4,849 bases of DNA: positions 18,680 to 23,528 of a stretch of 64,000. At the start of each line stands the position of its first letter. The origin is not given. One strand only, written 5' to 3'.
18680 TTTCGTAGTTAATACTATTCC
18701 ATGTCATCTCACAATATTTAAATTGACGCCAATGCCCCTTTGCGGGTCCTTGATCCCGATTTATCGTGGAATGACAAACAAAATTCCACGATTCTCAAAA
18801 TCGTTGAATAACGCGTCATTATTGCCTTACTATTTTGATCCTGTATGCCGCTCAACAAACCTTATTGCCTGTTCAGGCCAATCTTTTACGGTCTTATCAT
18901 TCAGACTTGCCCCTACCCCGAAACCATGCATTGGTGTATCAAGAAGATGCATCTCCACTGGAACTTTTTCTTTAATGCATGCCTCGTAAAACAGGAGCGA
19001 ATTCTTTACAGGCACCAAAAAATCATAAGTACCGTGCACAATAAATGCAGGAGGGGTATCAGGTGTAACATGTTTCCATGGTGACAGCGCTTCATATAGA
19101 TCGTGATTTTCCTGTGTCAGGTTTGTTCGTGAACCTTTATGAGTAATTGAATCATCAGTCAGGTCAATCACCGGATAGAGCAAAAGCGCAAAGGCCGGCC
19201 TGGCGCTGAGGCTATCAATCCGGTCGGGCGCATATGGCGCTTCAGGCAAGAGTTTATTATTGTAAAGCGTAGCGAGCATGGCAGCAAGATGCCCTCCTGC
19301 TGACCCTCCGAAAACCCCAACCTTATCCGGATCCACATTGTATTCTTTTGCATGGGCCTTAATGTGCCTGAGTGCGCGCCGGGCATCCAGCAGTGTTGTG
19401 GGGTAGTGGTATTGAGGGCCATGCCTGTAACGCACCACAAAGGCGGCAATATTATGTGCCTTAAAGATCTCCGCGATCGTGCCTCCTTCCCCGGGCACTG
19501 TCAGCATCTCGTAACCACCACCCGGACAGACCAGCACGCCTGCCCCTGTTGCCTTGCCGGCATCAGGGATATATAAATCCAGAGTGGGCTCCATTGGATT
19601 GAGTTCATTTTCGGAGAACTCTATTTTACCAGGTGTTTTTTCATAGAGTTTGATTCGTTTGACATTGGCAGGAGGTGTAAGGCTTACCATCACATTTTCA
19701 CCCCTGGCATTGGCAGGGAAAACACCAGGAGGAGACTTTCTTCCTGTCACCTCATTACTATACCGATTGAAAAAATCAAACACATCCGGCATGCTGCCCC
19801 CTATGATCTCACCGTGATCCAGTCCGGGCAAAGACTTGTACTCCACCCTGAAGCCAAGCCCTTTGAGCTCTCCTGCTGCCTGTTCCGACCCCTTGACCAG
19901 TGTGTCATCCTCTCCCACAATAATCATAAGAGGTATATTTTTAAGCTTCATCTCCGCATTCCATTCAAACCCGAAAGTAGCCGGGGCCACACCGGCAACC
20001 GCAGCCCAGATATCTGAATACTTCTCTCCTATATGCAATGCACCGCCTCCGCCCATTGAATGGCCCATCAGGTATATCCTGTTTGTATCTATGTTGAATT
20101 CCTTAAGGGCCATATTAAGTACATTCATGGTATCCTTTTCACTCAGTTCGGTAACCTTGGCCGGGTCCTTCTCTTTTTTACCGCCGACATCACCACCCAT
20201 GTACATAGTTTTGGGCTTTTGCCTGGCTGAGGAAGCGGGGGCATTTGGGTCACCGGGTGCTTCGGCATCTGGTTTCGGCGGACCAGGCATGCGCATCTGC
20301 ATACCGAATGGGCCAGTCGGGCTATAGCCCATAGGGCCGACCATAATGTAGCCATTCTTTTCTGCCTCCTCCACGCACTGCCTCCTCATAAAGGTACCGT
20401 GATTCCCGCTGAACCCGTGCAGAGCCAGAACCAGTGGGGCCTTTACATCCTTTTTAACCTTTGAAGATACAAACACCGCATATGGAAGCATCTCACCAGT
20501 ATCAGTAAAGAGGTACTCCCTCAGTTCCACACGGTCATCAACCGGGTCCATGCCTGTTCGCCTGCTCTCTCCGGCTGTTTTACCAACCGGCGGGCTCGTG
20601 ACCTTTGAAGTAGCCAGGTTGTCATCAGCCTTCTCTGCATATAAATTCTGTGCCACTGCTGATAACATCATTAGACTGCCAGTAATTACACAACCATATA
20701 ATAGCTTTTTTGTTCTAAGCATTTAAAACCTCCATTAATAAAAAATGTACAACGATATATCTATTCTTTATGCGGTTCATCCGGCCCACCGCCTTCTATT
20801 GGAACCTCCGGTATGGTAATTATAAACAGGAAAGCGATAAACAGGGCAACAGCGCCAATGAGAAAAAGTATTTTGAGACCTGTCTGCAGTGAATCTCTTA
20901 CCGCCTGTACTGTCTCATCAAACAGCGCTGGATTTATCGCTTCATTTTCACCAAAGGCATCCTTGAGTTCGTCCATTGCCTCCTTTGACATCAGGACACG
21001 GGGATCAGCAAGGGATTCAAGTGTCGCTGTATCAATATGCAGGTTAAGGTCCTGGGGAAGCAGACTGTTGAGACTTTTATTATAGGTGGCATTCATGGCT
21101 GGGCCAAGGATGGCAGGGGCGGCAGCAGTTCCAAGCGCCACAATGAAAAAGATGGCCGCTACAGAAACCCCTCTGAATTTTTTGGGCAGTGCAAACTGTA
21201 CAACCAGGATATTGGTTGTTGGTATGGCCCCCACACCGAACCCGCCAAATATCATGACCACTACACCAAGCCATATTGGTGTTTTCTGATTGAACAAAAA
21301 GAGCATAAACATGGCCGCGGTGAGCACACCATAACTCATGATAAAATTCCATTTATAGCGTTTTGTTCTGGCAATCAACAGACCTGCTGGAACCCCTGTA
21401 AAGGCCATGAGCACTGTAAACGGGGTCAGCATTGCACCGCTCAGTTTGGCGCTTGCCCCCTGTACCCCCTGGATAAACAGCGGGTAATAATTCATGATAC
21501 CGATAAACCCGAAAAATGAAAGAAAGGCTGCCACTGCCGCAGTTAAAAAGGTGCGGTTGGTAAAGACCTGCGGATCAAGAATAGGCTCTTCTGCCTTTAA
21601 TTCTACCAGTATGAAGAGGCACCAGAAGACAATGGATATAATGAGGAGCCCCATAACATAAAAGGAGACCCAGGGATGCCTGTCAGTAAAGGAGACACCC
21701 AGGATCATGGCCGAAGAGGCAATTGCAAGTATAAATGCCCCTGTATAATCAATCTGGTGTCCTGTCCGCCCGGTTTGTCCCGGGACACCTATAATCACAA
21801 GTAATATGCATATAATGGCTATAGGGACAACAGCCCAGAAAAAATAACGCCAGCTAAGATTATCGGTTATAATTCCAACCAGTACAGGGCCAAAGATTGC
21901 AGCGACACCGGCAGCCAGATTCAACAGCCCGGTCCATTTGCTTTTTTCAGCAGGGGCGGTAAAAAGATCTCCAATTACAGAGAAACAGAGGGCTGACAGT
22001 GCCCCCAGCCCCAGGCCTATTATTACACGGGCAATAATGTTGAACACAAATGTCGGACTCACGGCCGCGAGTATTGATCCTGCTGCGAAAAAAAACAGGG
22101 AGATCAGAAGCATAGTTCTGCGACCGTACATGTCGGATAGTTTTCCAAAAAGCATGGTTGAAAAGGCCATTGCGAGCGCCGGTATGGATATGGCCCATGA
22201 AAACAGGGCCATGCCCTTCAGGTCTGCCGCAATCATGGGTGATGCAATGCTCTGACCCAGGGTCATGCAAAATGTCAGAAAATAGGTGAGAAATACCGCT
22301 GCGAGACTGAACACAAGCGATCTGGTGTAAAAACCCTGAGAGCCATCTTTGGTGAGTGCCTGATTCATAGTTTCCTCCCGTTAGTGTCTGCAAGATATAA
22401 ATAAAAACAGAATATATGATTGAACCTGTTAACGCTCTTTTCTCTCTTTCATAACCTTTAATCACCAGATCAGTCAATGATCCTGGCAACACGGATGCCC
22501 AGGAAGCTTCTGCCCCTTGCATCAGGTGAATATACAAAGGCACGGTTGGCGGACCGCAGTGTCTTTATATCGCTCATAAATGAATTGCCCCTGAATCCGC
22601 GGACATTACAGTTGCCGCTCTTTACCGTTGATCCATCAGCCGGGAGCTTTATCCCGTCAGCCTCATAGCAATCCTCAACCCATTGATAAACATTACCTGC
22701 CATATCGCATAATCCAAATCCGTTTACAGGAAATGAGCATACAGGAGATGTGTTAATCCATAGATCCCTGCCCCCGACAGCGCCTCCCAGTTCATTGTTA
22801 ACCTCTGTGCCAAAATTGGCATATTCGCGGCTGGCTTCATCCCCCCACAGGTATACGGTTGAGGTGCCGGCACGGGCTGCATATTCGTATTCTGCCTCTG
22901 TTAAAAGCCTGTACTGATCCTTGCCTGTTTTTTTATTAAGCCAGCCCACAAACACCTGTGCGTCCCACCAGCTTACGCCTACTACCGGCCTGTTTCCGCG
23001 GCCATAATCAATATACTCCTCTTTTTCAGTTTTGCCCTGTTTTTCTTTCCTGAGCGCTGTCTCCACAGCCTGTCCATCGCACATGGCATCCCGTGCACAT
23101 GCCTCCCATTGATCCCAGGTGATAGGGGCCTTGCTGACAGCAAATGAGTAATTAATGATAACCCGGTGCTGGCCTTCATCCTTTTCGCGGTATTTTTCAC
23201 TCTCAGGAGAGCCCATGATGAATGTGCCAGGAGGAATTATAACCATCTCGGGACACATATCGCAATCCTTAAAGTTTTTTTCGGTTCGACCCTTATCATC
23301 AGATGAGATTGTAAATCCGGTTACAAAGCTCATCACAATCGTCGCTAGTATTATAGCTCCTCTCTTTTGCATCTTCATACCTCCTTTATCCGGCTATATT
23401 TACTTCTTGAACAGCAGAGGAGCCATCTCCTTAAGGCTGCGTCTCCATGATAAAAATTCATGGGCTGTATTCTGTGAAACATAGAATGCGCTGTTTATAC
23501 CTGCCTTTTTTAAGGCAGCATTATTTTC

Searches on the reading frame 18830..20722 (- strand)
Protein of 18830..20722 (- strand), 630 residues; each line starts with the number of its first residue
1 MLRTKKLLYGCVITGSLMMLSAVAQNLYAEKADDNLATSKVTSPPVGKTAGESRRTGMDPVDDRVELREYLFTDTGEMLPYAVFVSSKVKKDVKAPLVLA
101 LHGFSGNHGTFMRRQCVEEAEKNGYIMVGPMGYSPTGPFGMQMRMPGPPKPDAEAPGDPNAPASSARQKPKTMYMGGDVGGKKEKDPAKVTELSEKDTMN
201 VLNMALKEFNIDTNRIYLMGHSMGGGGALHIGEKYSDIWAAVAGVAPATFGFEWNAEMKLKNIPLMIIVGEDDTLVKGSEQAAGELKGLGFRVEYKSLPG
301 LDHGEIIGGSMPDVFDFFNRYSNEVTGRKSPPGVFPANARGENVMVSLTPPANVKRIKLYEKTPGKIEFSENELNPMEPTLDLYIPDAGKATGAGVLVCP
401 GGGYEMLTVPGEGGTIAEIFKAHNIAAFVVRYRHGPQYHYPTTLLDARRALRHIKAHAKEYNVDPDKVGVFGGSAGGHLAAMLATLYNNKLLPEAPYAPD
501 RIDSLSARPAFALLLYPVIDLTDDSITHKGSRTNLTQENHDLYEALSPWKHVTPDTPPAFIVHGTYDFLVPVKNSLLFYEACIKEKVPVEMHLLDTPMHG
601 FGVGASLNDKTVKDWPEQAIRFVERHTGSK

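Call 25: search_protein_families(library=pfam, proteins=[window:18830-20722:-], max_evalue=0.00001)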
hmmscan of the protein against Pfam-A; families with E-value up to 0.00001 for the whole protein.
window:18830-20722:- (630 aa): 13 families
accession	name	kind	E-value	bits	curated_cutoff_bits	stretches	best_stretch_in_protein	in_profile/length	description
PF20434.5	BD-FAE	-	5.4e-37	127.8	26.8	1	381-580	1-213/215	BD-FAE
PF07859.19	Abhydrolase_3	-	5.4e-33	115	25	1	401-601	6-208/210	alpha/beta hydrolase fold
PF00326.27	Peptidase_S9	-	1.3e-24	87.3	22.6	1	526-628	112-211/213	Prolyl oligopeptidase family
PF12146.15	Hydrolase_4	-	1.2e-12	48.2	27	0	199-249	63-111/239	Serine aminopeptidase, S33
PF01738.24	DLH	-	1.4e-10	41.5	21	0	90-304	8-187/217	Dienelactone hydrolase family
PF12740.14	PETase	-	1.9e-09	37.8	28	1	210-281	121-187/263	PET hydrolase-like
PF05448.18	AXE1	-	4.4e-08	32.7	21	0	419-497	130-209/321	Acetyl xylan esterase (AXE1)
PF00561.26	Abhydrolase_1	-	7.6e-08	32.7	25.8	0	215-258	70-109/245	alpha/beta hydrolase fold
PF00756.26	Esterase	-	2.4e-06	28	22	0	203-248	104-149/251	Putative esterase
PF03959.19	FSH1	-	3.8e-06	27.2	21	0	448-585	86-189/211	Serine hydrolase (FSH1)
PF02230.22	Abhydrolase_2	-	6.9e-06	26.5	23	0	193-319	85-214/217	Phospholipase/Carboxylesterase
PF12697.13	Abhydrolase_6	-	7e-06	27.3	26.3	0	415-523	19-132/217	Alpha/beta hydrolase family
PF00135.34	COesterase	-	7.2e-06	25.7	27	0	443-485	160-202/515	Carboxylesterase family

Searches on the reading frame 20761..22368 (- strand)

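Call 25: search_protein_families(library=pfam, proteins=[window:20761-22368:-], max_evalue=0.00001)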
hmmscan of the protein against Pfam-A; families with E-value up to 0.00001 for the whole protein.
window:20761-22368:- (535 aa): 2 families
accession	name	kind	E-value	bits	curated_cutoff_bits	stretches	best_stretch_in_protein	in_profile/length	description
PF07690.21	MFS_1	-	8.8e-45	153.5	33.4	1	26-418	2-347/347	Major Facilitator Superfamily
PF00083.30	Sugar_tr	-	2.7e-11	43.4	22.3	1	55-192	47-189/452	Sugar (and other) transporter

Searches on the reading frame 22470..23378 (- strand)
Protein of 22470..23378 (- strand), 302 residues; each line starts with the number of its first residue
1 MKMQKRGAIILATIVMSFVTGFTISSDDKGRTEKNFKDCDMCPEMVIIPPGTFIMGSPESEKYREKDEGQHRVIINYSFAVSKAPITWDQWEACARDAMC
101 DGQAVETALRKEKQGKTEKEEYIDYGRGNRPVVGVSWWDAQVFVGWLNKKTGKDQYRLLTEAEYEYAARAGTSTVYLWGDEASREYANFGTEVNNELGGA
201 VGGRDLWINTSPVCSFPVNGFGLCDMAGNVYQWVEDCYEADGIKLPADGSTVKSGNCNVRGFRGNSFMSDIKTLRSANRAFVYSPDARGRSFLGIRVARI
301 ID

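Call 25: search_protein_families(library=pfam, proteins=[window:22470-23378:-], max_evalue=0.00001)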
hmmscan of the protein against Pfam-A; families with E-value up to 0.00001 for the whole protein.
window:22470-23378:- (302 aa): 1 family
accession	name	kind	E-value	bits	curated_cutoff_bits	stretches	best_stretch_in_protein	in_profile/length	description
PF03781.23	FGE-sulfatase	-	6.6e-50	170.6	23.3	1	42-299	2-255/255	Sulfatase-modifying factor enzyme 1-like domain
